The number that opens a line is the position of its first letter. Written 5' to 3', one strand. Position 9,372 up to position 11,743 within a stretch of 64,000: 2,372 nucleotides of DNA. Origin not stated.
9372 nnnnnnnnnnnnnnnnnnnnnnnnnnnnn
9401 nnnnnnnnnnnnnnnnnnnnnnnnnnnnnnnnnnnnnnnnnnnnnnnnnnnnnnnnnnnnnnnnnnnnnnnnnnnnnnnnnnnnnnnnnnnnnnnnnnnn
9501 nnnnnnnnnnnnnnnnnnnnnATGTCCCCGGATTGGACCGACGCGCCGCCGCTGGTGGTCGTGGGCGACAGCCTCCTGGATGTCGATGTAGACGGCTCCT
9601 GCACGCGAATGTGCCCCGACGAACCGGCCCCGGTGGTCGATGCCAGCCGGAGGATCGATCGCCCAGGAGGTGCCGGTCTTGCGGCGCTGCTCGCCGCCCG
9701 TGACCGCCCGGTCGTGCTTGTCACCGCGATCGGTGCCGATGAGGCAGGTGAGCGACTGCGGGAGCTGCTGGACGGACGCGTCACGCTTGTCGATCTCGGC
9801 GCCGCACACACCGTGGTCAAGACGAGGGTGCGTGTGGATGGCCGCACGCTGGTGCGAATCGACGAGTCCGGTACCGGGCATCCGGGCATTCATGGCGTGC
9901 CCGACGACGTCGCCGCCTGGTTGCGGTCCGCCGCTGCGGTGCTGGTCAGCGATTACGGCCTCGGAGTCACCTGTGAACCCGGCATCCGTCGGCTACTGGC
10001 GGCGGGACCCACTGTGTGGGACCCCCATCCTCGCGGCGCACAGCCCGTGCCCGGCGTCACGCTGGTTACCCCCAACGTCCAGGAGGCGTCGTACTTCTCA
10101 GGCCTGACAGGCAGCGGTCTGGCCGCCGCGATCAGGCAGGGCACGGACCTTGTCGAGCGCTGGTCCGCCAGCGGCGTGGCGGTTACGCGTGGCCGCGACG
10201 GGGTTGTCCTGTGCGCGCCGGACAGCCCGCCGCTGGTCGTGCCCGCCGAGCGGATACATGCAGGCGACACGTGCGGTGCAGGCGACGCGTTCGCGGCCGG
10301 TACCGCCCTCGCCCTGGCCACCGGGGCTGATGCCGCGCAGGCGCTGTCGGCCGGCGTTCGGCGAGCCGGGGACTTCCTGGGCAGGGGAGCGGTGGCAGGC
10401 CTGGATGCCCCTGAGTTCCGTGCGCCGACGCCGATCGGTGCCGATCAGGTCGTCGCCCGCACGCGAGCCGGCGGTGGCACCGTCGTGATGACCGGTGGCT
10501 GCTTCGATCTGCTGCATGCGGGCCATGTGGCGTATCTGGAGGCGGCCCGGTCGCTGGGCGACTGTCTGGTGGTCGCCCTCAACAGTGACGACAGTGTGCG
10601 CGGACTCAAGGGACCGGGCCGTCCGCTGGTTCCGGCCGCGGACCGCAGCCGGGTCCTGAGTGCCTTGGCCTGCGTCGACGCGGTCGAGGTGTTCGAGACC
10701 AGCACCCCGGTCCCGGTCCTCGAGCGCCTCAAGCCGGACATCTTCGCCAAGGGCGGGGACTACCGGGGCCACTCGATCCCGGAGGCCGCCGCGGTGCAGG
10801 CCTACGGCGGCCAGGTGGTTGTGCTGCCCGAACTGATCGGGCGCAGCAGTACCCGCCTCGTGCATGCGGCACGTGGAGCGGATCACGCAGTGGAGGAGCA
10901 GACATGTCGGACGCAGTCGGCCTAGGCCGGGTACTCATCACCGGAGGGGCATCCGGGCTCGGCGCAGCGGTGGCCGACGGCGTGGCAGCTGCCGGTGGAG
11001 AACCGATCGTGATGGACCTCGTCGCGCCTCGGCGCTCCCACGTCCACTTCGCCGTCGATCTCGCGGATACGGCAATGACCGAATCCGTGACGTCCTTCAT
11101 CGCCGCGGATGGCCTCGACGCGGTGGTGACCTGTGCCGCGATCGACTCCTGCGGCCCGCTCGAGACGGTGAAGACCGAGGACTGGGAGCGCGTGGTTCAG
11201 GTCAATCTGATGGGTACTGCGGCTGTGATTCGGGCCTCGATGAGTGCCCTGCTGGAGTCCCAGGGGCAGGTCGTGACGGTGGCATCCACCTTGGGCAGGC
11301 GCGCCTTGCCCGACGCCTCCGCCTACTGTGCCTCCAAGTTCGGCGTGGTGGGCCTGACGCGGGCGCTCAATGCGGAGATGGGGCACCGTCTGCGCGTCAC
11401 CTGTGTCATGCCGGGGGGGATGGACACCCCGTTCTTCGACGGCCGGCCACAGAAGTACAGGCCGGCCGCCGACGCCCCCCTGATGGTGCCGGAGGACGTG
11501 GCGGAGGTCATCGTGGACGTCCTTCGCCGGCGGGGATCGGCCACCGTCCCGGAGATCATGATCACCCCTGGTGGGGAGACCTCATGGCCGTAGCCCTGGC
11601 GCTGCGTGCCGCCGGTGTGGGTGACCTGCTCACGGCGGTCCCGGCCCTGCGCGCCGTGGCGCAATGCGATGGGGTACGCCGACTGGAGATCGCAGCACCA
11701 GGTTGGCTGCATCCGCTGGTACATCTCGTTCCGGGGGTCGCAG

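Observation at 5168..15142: Complete ADP-heptose pathway plus five glycosyltransferases in a zero-gap operon with no export or membrane component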

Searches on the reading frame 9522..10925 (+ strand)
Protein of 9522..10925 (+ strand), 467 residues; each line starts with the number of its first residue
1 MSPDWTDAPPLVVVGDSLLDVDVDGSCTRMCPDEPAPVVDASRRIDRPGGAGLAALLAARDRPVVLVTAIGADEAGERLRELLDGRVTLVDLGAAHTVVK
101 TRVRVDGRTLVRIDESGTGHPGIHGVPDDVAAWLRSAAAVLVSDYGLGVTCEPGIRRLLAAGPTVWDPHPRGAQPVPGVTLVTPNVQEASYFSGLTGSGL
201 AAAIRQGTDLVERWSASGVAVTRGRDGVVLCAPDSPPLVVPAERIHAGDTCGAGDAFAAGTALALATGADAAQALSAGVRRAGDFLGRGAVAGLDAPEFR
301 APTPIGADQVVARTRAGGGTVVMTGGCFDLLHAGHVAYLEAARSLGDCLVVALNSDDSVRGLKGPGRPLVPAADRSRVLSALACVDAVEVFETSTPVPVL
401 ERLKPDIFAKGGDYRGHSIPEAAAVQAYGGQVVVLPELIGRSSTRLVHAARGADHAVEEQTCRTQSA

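Call 5: search_protein_families(library=pfam, proteins=[window:9522-10925:+], max_evalue=0.01)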
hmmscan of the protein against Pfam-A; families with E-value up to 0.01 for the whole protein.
window:9522-10925:+ (467 aa): 3 families
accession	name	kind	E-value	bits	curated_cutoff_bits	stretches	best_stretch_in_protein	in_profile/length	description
PF00294.29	PfkB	-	7.9e-20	71.8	25.8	1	12-280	5-284/302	pfkB family carbohydrate kinase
PF01467.32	CTP_transf_like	-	7.1e-17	62.3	21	1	323-414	1-90/133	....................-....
PF08543.17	Phos_pyr_kin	-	4.9e-08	33.1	27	1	176-278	117-224/246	Phosphomethylpyrimidine kinase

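Call 7: find_related_loci(query=window:9522-10925:+, collection=genome_contigs, flank=10000)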
Query window:9522-10925:+ (467 aa) in genome_contigs; peptide patterns used: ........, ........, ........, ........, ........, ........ (x = any residue, [..] = any of these).
361 stretches matched a pattern; 23 encode a relative of the query (tblastn E <= 1e-3); 23 distinct loci.
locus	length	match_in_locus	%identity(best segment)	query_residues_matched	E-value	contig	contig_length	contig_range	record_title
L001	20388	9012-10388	52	10-453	7e-108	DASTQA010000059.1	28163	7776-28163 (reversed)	MAG TPA_asm: Gaiellaceae bacterium isolate SMAG_U2211 k141_594351, whole genome shotgun sequence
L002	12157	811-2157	52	10-448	2e-100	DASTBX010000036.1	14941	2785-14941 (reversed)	MAG TPA_asm: Gaiellaceae bacterium isolate SMAG_U777 k141_1100791, whole genome shotgun sequence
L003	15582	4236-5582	53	10-448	7e-99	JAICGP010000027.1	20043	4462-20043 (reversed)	MAG: Thermoleophilia bacterium isolate CK_bin.5 k141_2314270_length_20043_cov_33.2688, whole genome shotgun sequence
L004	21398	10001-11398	35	12-457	6e-68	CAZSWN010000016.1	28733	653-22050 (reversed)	MAG TPA_asm: uncultured Coxiellaceae bacterium isolate SRP170004_co1_6 genome assembly, contig: NODE_2367_length_28733_c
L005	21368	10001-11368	34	12-447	3e-67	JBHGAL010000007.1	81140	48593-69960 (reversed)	MAG: Wolbachia endosymbiont of Folsomia candida isolate MAG-FC1 sequence007, whole genome shotgun sequence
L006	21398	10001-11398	33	12-457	1e-65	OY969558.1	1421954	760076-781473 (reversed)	MAG: uncultured archaeon isolate MFD00905.bin.c.3 genome assembly, chromosome: 1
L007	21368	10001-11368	35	12-447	2e-65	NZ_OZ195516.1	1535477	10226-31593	Rickettsiella endosymbiont of Litargus connexus isolate 54705 chromosome 1, complete sequence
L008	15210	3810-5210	33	3-451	2e-65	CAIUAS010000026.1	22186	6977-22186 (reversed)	MAG: uncultured Gammaproteobacteria bacterium isolate Ki2-D3_bin-1368 genome assembly, contig: bin-1368:026/376, whole g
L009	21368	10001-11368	34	12-447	4e-65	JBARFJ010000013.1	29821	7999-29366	MAG: Candidatus Aquirickettsiella sp. isolate MFD09765_ilm_asm_bin2 k127_64097, whole genome shotgun sequence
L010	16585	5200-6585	35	12-452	7e-65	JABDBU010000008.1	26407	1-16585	MAG: Gammaproteobacteria bacterium isolate BWMinControl_Nextera85_MAG6 3300020783.a:Ga0207061_1079, whole genome shotgun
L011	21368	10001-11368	34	12-447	8e-65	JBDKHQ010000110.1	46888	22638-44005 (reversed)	MAG: Pseudomonadota bacterium isolate flintriver_2019_sw_WHONDRS-S19S_0015_B_bin.75 scaffold_1761404, whole genome shotg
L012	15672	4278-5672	34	11-454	3e-64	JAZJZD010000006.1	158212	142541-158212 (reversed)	MAG: Pseudomonadota bacterium isolate ADI_H2L1_1_122_18_3-bin009_1 ADIH2L11_B009_1_000000000006, whole genome shotgun se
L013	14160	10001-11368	36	11-447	2e-63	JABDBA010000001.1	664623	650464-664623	MAG: Gammaproteobacteria bacterium isolate BWMinControl_Nextera7_MAG1 3300020737.a:Ga0206983_101, whole genome shotgun s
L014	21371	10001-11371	34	11-447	8e-64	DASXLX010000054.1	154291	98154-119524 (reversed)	MAG TPA_asm: Candidatus Aquirickettsiella sp. isolate SMAG_U5313 k141_183060, whole genome shotgun sequence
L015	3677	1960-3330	33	11-447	4e-63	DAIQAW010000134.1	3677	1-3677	MAG TPA_asm: Candidatus Aquirickettsiella sp. isolate CTOTU25443 NODE_2139_length_3677_cov_7.724462, whole genome shotgu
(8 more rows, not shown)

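Call 8: search_protein_families(library=ncbifam, proteins=[window:9522-10925:+], max_evalue=0.001)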
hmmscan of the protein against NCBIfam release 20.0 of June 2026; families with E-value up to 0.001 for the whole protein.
window:9522-10925:+ (467 aa): 19 families
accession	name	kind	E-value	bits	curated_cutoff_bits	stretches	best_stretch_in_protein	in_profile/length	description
NF008454.0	PRK11316.1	equivalog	1.2e-79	268.1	521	1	10-450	12-471/475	bifunctional D-glycero-beta-D-manno-heptose-7-phosphate kinase/D-glycero-beta-D-manno-heptose 1-phosphate adenylyltransferase HldE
TIGR02199.1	rfaE_dom_II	equivalog_domain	2.4e-51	173.3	181.5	1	310-450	2-142/144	D-glycero-beta-D-manno-heptose 1-phosphate adenylyltransferase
TIGR02198.1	rfaE_dom_I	equivalog_domain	1e-36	126.6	345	1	11-280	10-291/315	D-glycero-beta-D-manno-heptose-7-phosphate kinase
TIGR00125.1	cyt_tran_rel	domain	8.8e-14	51.4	27.7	1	321-386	1-63/65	adenylyltransferase/cytidyltransferase family protein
TIGR02152.1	D_ribokin_bact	equivalog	4.6e-13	49.1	299.65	1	175-280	172-275/298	ribokinase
TIGR03168.1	1-PFK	subfamily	3e-12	46.1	216.4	1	179-280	177-276/305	hexose kinase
TIGR03828.1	pfkB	equivalog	1.2e-10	41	292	1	180-281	178-277/305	1-phosphofructokinase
TIGR01518.1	g3p_cytidyltrns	equivalog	1e-08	35.4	165.4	1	322-417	1-95/125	glycerol-3-phosphate cytidylyltransferase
NF041320.1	pfkB_Halo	equivalog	6.6e-08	32.3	400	1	181-299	174-287/302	1-phosphofructokinase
NF001985.0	PRK00777.1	subfamily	8.5e-08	32.4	104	1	322-380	7-63/157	pantetheine-phosphate adenylyltransferase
NF008353.0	PRK11142.1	equivalog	8.3e-07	28.8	341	1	179-275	179-273/307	ribokinase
NF006957.1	PRK09434.1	equivalog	1.5e-06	27.9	450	1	209-273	205-268/302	fructokinase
TIGR00097.1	HMP-P_kinase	equivalog_domain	5.1e-06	26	204.95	1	176-278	125-230/254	bifunctional hydroxymethylpyrimidine kinase/phosphomethylpyrimidine kinase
TIGR04382.1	myo_inos_iolC_N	equivalog_domain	6.5e-06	25.6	300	1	211-278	215-282/309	5-dehydro-2-deoxygluconokinase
NF002250.0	PRK01170.1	subfamily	2.4e-05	24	489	1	321-364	2-45/322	bifunctional pantetheine-phosphate adenylyltransferase/NTP phosphatase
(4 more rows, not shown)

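Call 9: find_encoding_contigs(protein=window:9522-10925:+, flank=10000, max_places=6)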
Protein window:9522-10925:+ (467 aa): 22 contigs read that carry it; 6 places shown.
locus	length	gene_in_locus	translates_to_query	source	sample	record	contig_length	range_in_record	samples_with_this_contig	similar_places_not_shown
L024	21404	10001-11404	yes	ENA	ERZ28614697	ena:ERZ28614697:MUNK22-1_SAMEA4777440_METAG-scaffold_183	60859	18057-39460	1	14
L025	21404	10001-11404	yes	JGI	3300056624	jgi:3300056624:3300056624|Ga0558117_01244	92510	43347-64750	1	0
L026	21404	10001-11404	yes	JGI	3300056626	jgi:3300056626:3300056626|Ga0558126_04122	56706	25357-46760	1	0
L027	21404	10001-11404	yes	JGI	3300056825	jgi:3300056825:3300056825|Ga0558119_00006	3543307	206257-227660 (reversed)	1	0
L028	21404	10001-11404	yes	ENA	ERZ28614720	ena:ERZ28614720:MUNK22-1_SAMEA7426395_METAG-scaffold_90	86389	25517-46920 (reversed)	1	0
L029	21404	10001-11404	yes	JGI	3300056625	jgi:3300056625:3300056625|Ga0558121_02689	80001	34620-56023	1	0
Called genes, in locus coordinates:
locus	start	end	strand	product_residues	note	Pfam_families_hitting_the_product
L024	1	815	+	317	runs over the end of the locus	PF01654:Cyt_bd_oxida_I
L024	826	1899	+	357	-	PF02322:Cyt_bd_oxida_II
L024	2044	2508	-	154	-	PF02481:DNA_processg_A (faint), PF18306:LDcluster4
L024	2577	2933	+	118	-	PF08818:DUF1801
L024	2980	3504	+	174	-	-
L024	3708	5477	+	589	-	PF13692:Glyco_trans_1_4 (faint), PF04542:Sigma70_r2, PF04539:Sigma70_r3, PF04545:Sigma70_r4, PF08281:Sigma70_r4_2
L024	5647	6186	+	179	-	PF00702:Hydrolase, PF13419:HAD_2, PF12710:HAD (weak), PF13242:Hydrolase_like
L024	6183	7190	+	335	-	PF01075:Glyco_transf_9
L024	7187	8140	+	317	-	PF13524:Glyco_trans_1_2, PF13692:Glyco_trans_1_4, PF00534:Glycos_transf_1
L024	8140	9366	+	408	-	PF13439:Glyco_transf_4, PF13477:Glyco_trans_4_2 (weak), PF13579:Glyco_trans_4_4, PF20706:GT4-conflict, PF08323:Glyco_transf_5 (weak), PF00534:Glycos_transf_1, PF13692:Glyco_trans_1_4, PF13524:Glyco_trans_1_2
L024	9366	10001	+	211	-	PF13580:SIS_2, PF01380:SIS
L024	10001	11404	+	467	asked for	PF00294:PfkB, PF08543:Phos_pyr_kin, PF01467:CTP_transf_like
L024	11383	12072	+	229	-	PF00106:adh_short, PF08659:KR (faint), PF01370:Epimerase (weak), PF13561:adh_short_C2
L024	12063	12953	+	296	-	PF01075:Glyco_transf_9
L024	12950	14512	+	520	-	PF00294:PfkB, PF08543:Phos_pyr_kin, PF01467:CTP_transf_like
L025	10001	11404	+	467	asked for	PF00294:PfkB, PF08543:Phos_pyr_kin, PF01467:CTP_transf_like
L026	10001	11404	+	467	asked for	PF00294:PfkB, PF08543:Phos_pyr_kin, PF01467:CTP_transf_like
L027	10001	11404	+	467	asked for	PF00294:PfkB, PF08543:Phos_pyr_kin, PF01467:CTP_transf_like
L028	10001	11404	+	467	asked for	PF00294:PfkB, PF08543:Phos_pyr_kin, PF01467:CTP_transf_like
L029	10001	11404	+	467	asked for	PF00294:PfkB, PF08543:Phos_pyr_kin, PF01467:CTP_transf_like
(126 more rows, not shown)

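Call 56: search_protein_families(library=pfam, proteins=[L001:2873-4579:+, L001:12027-14558:-, L001:15447-16268:+, L001:17190-18200:-, L001:2317-2886:+, L003:7247-9754:-, L003:9893-11026:+, L003:11935-13326:-, L001:4830-5861:+, L001:63-1022:+], max_evalue=0.001)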
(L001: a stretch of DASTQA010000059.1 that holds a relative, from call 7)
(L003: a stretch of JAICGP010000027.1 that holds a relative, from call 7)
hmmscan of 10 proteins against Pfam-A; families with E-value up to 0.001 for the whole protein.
L001:2873-4579:+ (568 aa): 3 families
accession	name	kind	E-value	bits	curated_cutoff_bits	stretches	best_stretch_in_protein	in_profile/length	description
PF16861.10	Carbam_trans_C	-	9.5e-65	217.7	27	1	391-559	1-170/170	Carbamoyltransferase C-terminus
PF02543.21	Carbam_trans_N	-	4.6e-50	171.4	24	1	21-342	1-346/346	Carbamoyltransferase N-terminus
PF00814.31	TsaD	-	8.6e-06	26.1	24.8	0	138-311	84-232/264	tRNA N6-adenosine threonylcarbamoyltransferase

L001:12027-14558:- (843 aa): 11 families
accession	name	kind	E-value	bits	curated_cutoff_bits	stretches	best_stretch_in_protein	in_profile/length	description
PF02518.31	HATPase_c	-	7.7e-31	107.3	26.4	1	733-842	2-109/111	Histidine kinase-, DNA gyrase B-, and HSP90-like ATPase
PF13185.12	GAF_2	-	1.6e-20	74.2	28.6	2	168-318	4-136/136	GAF domain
PF01590.32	GAF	-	2.7e-20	73.7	22.4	2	169-317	3-133/133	GAF domain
PF00989.32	PAS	-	1.4e-16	61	22.6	2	22-142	2-113/113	PAS fold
PF13426.13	PAS_9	-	1.7e-16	60.8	27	1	32-144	2-103/103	PAS domain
PF08448.16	PAS_4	-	7.9e-15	55.5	23.1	2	28-147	2-110/110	PAS fold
PF00512.31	HisKA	-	4.6e-14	52.7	26.9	1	620-687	2-66/66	His Kinase A (phospho-acceptor) domain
PF13492.12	GAF_3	-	9e-14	52.4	27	1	365-502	19-129/129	GAF domain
PF13188.13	PAS_8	-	2.6e-10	40.3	21.8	1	22-77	2-57/65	PAS domain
PF12860.13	PAS_7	-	2.3e-07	31.4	27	0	522-616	4-113/115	PAS fold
PF13581.12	HATPase_c_2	-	0.00012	22.5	27.4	1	740-820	39-112/127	Histidine kinase-like ATPase domain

L001:15447-16268:+ (273 aa): 2 families
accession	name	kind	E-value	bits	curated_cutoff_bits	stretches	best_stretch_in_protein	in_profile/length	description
PF14748.11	P5CR_dimer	-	4e-40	136.8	25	1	165-269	1-105/105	Pyrroline-5-carboxylate reductase dimerisation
PF03807.23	F420_oxidored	-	1.5e-17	64.4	21.6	1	8-101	2-93/94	NADP oxidoreductase coenzyme F420-dependent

L001:17190-18200:- (336 aa): 2 families
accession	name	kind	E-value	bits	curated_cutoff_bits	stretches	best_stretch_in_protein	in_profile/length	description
PF01979.26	Amidohydro_1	-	3.7e-38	132.1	25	1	6-298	2-300/345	Amidohydrolase family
PF07969.17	Amidohydro_3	-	2.3e-12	47.6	29.7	1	38-288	150-410/472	Amidohydrolase family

L001:2317-2886:+ (189 aa): 0 families

L003:7247-9754:- (835 aa): 11 families
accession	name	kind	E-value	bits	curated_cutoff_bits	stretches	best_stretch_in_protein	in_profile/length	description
PF02518.31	HATPase_c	-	5.9e-29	101.2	26.4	1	725-834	2-109/111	Histidine kinase-, DNA gyrase B-, and HSP90-like ATPase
PF00989.32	PAS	-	1.4e-18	67.4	22.6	2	509-555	5-51/113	PAS fold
PF13426.13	PAS_9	-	9.5e-16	58.4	27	1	60-172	2-103/103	PAS domain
PF08448.16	PAS_4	-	1.3e-15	58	23.1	2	55-175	1-110/110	PAS fold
PF13185.12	GAF_2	-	4.3e-13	50.1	28.6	2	196-346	8-136/136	GAF domain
PF00512.31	HisKA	-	5.8e-13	49.1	26.9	1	612-679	2-66/66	His Kinase A (phospho-acceptor) domain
PF13492.12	GAF_3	-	1.3e-12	48.7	27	2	437-494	74-129/129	GAF domain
PF01590.32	GAF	-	2.2e-12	48.1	22.4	1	212-345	19-133/133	GAF domain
PF13188.13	PAS_8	-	3e-12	46.4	21.8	1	52-107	4-59/65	PAS domain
PF12860.13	PAS_7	-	5.9e-10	39.7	27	0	55-177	1-114/115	PAS fold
PF13581.12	HATPase_c_2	-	0.00055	20.4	27.4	0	728-812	31-112/127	Histidine kinase-like ATPase domain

L003:9893-11026:+ (377 aa): 2 families
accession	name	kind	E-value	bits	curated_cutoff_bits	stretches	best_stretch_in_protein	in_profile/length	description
PF14748.11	P5CR_dimer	-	4.3e-40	136.6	25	1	269-373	1-105/105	Pyrroline-5-carboxylate reductase dimerisation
PF03807.23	F420_oxidored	-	1.3e-16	61.4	21.6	1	111-205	1-93/94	NADP oxidoreductase coenzyme F420-dependent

L003:11935-13326:- (463 aa): 2 families
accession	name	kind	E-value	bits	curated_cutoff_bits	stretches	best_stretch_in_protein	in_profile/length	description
PF01979.26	Amidohydro_1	-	3.6e-37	128.8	25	1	132-422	5-301/345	Amidohydrolase family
PF07969.17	Amidohydro_3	-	7.5e-09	36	29.7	1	163-422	148-427/472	Amidohydrolase family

L001:4830-5861:+ (343 aa): 0 families

L001:63-1022:+ (319 aa): 0 families

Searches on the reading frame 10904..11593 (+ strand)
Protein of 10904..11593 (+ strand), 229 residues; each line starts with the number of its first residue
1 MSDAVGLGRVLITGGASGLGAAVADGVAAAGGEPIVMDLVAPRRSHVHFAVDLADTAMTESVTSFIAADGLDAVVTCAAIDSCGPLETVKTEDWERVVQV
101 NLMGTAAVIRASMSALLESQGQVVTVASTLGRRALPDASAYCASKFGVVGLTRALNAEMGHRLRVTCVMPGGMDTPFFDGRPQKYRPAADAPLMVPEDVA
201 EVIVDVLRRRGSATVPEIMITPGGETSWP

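Call 5: search_protein_families(library=pfam, proteins=[window:10904-11593:+], max_evalue=0.01)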
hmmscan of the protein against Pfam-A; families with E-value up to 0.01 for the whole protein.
window:10904-11593:+ (229 aa): 5 families
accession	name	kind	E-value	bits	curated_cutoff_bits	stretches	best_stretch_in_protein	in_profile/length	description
PF00106.31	adh_short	-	7.5e-34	117.4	26.6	1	10-181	3-190/195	short chain dehydrogenase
PF13561.12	adh_short_C2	-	2e-27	96.7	27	1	16-224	3-234/236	Enoyl-(Acyl carrier protein) reductase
PF01370.27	Epimerase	-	1.2e-06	28.6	20.9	1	10-177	1-176/240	NAD dependent epimerase/dehydratase family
PF08659.16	KR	-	8.7e-06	26.2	22.6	1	8-144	1-152/180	KR domain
PF04321.23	RmlD_sub_bind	-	0.0064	16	27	1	9-111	2-88/287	RmlD substrate binding domain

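Call 8: search_protein_families(library=ncbifam, proteins=[window:10904-11593:+], max_evalue=0.001)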
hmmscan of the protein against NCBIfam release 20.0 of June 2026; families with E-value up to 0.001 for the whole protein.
window:10904-11593:+ (229 aa): 199 families (the best 25 are shown)
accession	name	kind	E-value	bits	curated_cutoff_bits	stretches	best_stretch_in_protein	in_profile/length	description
NF006073.0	PRK08219.1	equivalog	7.3e-36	124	218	1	10-223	6-225/227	SDR family oxidoreductase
NF005594.0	PRK07326.1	equivalog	1.3e-34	119.8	271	1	10-222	9-231/237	SDR family oxidoreductase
NF009466.0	PRK12826.1-2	subfamily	1.2e-30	106.8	222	1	9-203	5-222/248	3-oxoacyl-ACP reductase FabG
NF005806.0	PRK07666.1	equivalog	5.5e-29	101.1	286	1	10-208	10-222/239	3-ketoacyl-ACP reductase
NF006123.0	PRK08267.1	equivalog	1.8e-27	96.2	261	1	9-209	4-222/261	SDR family oxidoreductase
NF005881.0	PRK07832.1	equivalog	5.7e-27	94.6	296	1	9-178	11-198/287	SDR family oxidoreductase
TIGR03971.1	SDR_subfam_1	subfamily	1.1e-26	93.8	300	1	50-183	70-208/271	mycofactocin-coupled SDR family oxidoreductase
NF005878.0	PRK07825.1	subfamily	1.6e-26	93.3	287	1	10-217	12-228/278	short chain dehydrogenase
NF004825.0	PRK06181.1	equivalog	2.5e-26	92.5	215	1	9-215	8-236/268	SDR family oxidoreductase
NF005007.0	PRK06398.1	equivalog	3.4e-25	88.7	341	1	10-178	10-182/259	aldose dehydrogenase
NF005672.0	PRK07454.1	equivalog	8.3e-25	87.4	234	1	9-223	8-237/241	SDR family oxidoreductase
NF005495.0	PRK07109.1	subfamily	2.5e-24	86.2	264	1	9-208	10-229/334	SDR family oxidoreductase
NF005559.1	PRK07231.1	subfamily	5.6e-24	85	215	1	10-183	7-196/249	glucose 1-dehydrogenase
NF006565.0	PRK09072.1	equivalog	6.7e-24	84.8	238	1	9-210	7-221/265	SDR family oxidoreductase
NF004198.0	PRK05653.1-3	equivalog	1.2e-23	83.8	296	1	9-186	9-202/248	3-oxoacyl-ACP reductase FabG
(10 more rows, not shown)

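Call 90: search_protein_families(library=padloc, proteins=[window:10904-11593:+], max_evalue=0.001)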
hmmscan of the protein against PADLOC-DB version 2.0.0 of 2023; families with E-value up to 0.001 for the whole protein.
window:10904-11593:+ (229 aa): 0 families

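Call 103: search_solved_structures(query=window:10904-11593:+, max_evalue=1e-15)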
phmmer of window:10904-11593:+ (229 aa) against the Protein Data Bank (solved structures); distinct sequences matched with E-value up to 1e-15: 32.
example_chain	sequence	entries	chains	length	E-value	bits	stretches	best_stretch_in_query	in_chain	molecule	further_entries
5itv_A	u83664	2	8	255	6.4e-22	81.6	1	9-178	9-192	Dihydroanticapsin 7-dehydrogenase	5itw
6d9y_A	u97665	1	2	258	5.2e-21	78.7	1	8-185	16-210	Short-chain dehydrogenase/reductase SDR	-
2jah_A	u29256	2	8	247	3.7e-20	75.9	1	10-223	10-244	CLAVULANIC ACID DEHYDROGENASE | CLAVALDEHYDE DEHYDROGENASE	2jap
3vtz_A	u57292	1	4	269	6.8e-20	75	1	11-177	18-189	Glucose 1-dehydrogenase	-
4weo_A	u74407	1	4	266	4.1e-19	72.5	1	10-185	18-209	Putative acetoin(Diacetyl) reductase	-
3rkr_A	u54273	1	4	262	7.9e-19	71.5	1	11-222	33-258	Short chain oxidoreductase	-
3l6e_A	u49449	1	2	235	1.9e-18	70.3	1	6-220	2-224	Oxidoreductase, short-chain dehydrogenase/reductase family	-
3pgx_A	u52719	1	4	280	2e-18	70.2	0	55-180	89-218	carveol dehydrogenase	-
2ehd_A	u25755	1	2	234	2e-18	70.2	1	8-229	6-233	Oxidoreductase, short-chain dehydrogenase/reductase family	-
2pd6_A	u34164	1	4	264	3.6e-18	69.4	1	40-207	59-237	Estradiol 17-beta-dehydrogenase 8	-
4cql_A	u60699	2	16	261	4.1e-18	69.2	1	41-207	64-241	ESTRADIOL 17-BETA-DEHYDROGENASE 8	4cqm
1vl8_A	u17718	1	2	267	4.2e-18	69.2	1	8-225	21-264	Gluconate 5-dehydrogenase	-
3s55_A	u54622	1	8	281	6.2e-18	68.6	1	44-179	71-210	Putative short-chain dehydrogenase/reductase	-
4npc_A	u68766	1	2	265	7e-18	68.4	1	10-161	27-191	Sorbitol dehydrogenase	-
7pcs_B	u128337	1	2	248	1.4e-17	67.5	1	10-204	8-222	BbsD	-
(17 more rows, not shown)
